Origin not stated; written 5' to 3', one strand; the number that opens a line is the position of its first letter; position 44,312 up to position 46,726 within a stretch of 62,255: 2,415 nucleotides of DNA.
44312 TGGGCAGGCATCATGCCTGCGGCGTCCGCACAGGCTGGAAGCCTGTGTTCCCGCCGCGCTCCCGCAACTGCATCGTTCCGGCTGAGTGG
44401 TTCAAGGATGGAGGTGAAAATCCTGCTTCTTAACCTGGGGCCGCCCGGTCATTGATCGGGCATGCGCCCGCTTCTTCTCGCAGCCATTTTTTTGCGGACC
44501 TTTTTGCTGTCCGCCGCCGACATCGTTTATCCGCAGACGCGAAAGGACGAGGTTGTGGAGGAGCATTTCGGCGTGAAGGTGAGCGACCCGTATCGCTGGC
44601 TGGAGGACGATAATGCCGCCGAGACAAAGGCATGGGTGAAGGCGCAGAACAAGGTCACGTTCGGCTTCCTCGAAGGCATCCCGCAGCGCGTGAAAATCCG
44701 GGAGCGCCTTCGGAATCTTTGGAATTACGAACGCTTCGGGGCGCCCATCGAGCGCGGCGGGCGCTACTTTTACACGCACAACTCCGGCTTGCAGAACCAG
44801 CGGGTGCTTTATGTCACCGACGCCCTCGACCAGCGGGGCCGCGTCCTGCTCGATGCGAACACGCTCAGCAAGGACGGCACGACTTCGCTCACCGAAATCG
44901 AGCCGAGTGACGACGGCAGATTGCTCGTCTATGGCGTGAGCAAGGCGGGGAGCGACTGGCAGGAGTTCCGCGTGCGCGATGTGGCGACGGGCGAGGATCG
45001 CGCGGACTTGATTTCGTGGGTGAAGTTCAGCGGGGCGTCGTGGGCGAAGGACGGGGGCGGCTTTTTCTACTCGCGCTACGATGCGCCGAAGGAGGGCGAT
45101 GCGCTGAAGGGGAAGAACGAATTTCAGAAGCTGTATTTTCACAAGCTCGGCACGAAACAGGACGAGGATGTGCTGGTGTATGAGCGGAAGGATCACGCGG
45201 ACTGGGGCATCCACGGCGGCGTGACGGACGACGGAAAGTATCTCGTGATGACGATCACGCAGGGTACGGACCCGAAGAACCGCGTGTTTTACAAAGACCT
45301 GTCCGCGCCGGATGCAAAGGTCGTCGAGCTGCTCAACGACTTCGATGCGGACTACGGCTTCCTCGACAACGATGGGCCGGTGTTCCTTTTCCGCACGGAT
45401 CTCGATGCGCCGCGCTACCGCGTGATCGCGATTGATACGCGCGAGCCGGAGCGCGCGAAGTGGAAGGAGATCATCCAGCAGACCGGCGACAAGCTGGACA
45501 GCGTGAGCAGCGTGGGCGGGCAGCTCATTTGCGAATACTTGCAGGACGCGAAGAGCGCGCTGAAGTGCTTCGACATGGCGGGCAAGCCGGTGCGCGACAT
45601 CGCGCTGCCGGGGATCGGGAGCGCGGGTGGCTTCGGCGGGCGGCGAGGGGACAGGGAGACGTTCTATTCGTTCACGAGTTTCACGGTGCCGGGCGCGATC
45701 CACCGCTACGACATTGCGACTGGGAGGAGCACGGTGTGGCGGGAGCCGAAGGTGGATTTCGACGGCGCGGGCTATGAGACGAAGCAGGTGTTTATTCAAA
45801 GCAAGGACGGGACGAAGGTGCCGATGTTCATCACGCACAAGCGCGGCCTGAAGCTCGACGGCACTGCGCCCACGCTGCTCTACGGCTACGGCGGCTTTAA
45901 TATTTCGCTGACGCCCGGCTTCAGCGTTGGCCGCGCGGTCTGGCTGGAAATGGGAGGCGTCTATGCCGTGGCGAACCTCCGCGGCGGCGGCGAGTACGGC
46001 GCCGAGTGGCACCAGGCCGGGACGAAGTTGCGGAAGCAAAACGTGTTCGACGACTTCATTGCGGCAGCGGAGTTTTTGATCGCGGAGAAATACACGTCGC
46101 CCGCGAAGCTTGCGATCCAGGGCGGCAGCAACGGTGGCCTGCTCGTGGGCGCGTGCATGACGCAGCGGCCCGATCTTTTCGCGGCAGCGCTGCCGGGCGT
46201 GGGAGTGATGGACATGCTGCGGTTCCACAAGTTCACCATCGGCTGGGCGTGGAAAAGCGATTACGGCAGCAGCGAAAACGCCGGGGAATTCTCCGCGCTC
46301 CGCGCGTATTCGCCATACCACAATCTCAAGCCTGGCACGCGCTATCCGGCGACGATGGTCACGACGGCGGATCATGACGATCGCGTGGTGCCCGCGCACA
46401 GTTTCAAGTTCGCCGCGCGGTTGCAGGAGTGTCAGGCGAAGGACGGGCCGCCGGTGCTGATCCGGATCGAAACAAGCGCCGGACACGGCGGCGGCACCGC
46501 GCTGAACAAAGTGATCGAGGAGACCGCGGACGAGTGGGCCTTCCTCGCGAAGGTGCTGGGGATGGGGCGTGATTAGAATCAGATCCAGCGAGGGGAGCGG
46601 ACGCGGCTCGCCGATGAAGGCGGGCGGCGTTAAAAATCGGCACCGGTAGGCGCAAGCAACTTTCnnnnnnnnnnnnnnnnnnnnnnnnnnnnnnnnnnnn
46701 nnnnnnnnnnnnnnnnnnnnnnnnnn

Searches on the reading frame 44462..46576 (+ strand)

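Call 39: search_protein_families(library=pfam, proteins=[window:44462-46576:+], max_evalue=0.00001)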
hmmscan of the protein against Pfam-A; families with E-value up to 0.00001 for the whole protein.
window:44462-46576:+ (704 aa): 2 families
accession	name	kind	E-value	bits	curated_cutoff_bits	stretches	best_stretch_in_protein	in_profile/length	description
PF02897.21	Peptidase_S9_N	-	8.1e-131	437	24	1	24-428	1-413/414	Prolyl oligopeptidase, N-terminal beta-propeller domain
PF00326.27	Peptidase_S9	-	1.1e-64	218.2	22.6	1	487-701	3-212/213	Prolyl oligopeptidase family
